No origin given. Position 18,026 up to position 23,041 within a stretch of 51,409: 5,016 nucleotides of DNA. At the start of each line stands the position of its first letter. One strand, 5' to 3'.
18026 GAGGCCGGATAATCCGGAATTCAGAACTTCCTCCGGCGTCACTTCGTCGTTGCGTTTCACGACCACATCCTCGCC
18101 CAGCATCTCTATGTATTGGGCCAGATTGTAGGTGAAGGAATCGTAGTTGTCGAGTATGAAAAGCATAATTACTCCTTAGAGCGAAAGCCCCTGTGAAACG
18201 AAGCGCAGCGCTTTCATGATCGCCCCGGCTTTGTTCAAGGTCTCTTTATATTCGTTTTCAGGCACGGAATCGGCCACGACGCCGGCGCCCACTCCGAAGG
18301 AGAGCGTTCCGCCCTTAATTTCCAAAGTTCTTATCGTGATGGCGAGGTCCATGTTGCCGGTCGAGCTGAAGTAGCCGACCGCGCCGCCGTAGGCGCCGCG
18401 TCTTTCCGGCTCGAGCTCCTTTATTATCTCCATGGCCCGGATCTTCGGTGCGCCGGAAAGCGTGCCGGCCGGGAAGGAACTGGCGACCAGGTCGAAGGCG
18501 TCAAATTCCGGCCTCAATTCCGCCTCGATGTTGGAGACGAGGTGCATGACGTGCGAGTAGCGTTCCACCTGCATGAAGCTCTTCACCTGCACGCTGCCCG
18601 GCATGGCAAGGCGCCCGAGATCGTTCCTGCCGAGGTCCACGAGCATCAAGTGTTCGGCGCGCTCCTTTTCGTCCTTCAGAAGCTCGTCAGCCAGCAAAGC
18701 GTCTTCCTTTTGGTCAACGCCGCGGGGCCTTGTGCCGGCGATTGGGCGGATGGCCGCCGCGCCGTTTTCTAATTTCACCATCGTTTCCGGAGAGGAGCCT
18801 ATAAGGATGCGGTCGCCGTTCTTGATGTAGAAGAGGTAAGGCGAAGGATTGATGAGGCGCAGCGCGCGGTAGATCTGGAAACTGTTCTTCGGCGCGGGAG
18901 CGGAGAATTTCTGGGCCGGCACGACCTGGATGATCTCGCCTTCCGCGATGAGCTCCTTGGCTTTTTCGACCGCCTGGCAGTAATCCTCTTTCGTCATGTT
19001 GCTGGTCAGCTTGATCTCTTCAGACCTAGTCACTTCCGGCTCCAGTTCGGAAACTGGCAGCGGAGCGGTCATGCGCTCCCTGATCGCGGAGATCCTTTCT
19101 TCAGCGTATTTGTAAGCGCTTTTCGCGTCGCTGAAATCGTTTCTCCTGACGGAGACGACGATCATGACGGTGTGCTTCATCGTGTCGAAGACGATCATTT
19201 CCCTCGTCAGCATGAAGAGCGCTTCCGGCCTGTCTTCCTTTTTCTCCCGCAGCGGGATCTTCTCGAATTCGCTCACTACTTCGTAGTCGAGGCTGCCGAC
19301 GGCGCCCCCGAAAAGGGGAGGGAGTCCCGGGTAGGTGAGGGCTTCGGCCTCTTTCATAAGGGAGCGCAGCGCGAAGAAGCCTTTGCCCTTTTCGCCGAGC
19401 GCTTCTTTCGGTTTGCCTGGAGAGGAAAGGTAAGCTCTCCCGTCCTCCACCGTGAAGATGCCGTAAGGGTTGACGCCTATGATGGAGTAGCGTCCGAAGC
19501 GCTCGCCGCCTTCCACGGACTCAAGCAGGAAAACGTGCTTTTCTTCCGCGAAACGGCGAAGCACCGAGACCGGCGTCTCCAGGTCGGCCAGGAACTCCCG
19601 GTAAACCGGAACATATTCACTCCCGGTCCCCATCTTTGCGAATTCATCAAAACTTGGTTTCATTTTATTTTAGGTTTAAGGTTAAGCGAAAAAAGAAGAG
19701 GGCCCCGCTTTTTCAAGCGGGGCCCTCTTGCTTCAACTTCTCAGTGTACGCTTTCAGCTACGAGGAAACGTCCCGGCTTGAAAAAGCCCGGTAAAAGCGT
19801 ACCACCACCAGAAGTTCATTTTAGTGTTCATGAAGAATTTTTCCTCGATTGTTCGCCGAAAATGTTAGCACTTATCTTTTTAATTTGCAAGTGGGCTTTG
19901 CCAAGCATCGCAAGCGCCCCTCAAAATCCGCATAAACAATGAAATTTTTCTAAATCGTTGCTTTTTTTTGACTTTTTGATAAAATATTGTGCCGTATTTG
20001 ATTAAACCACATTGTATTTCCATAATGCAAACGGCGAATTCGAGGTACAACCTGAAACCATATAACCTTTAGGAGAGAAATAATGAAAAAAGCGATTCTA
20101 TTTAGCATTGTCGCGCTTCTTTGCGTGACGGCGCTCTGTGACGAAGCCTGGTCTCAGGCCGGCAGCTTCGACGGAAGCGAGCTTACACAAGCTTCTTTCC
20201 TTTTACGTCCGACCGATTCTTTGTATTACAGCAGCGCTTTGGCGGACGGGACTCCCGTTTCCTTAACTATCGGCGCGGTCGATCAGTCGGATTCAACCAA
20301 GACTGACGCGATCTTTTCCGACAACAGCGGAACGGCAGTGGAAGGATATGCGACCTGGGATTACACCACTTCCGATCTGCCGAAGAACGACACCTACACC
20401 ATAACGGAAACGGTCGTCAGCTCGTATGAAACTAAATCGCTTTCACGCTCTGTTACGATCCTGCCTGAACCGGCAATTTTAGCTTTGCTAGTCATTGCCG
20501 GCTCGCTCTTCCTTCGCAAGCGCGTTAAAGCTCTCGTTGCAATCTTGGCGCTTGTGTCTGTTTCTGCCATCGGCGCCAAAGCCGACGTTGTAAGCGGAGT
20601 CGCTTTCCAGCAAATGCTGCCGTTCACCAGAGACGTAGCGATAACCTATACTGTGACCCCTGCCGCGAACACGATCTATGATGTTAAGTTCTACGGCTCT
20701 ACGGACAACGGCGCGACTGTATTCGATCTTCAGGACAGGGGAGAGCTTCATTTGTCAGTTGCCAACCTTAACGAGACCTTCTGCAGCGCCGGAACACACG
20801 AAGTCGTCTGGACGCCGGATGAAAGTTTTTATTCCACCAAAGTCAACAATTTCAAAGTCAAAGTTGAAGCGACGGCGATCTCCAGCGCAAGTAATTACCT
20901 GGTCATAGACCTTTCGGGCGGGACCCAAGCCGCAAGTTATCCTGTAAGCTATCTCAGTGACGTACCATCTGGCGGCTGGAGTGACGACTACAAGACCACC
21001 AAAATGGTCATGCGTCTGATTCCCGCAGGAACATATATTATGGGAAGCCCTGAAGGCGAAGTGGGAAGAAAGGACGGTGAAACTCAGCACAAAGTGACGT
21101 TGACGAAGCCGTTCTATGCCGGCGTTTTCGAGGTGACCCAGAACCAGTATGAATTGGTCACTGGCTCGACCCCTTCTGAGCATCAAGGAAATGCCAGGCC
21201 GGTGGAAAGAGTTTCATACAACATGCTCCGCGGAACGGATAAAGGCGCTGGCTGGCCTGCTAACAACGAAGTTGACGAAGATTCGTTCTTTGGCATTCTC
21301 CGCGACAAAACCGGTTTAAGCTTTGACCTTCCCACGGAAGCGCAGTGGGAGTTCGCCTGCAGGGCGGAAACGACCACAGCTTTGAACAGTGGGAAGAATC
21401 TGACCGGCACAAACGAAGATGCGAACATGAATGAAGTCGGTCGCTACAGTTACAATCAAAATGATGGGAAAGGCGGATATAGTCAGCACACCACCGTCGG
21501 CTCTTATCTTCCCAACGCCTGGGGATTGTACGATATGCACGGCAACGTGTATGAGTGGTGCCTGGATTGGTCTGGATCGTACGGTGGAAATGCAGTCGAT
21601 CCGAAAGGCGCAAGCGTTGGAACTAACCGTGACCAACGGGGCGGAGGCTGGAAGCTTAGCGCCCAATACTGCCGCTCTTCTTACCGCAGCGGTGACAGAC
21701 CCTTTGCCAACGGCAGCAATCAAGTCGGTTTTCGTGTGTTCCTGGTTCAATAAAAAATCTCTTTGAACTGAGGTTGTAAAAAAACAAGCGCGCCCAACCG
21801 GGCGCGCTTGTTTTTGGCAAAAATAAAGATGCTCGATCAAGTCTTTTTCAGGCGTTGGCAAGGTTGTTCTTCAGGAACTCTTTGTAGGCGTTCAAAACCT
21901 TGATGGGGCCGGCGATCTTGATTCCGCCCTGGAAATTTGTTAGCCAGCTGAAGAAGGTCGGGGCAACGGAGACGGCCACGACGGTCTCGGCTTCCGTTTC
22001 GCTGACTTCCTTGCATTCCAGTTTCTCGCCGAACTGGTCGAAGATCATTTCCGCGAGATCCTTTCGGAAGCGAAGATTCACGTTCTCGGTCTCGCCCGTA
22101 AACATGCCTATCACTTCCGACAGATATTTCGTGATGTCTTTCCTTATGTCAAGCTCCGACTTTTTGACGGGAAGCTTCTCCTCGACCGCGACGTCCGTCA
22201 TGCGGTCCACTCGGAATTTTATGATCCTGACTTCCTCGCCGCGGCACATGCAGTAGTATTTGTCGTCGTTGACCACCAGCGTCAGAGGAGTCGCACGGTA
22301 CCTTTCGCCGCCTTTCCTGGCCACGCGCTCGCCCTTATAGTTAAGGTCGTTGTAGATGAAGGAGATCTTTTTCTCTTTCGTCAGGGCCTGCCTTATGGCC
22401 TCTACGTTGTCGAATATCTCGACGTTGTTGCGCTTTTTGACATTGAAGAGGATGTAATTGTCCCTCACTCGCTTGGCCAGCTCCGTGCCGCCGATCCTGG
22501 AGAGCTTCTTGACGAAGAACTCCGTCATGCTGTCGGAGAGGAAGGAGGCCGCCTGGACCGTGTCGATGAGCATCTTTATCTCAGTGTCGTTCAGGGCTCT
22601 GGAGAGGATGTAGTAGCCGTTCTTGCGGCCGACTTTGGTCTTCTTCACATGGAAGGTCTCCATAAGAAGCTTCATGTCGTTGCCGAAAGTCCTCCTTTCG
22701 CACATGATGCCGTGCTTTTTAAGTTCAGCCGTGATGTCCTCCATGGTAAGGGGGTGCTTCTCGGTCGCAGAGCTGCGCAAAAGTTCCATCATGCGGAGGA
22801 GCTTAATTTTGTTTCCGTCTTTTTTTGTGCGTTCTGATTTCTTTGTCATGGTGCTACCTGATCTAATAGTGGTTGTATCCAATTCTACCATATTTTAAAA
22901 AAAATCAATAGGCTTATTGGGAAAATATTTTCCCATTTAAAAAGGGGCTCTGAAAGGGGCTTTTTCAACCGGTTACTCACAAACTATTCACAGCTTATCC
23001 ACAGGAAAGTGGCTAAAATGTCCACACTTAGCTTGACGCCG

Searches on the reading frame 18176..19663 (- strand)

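Call 63: search_protein_families(library=pfam, proteins=[window:18176-19663:-], max_evalue=0.00001)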
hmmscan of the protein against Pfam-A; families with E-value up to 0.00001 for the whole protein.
window:18176-19663:- (495 aa): 2 families
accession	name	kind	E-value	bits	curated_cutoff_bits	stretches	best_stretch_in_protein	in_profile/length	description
PF00425.24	Chorismate_bind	-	1.6e-93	313.5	27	1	225-478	2-257/257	chorismate binding enzyme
PF04715.19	Anth_synt_I_N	-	1.1e-29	104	23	1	27-167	1-139/140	Anthranilate synthase component I, N terminal region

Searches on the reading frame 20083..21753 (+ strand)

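Call 63: search_protein_families(library=pfam, proteins=[window:20083-21753:+], max_evalue=0.00001)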
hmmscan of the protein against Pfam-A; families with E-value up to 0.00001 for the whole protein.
window:20083-21753:+ (556 aa): 1 family
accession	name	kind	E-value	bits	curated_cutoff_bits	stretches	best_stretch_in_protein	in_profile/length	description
PF03781.23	FGE-sulfatase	-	1.3e-31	110.6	23.3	1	311-552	6-253/255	Sulfatase-modifying factor enzyme 1-like domain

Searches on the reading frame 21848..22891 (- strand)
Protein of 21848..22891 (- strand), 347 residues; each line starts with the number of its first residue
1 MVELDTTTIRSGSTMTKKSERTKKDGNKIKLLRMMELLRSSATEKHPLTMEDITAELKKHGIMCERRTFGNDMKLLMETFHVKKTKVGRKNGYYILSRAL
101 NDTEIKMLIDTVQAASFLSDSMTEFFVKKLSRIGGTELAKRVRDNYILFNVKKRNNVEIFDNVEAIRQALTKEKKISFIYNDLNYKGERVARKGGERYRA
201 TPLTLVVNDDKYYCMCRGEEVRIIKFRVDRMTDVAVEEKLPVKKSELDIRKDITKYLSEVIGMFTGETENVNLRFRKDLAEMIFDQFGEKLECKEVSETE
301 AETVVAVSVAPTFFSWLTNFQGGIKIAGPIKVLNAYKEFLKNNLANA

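Call 63: search_protein_families(library=pfam, proteins=[window:21848-22891:-], max_evalue=0.00001)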
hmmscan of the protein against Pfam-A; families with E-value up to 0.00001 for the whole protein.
window:21848-22891:- (347 aa): 1 family
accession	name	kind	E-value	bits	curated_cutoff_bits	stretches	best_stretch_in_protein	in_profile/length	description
PF13280.12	WYL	-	2.5e-08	34.2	21.8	1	162-236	2-70/70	WYL domain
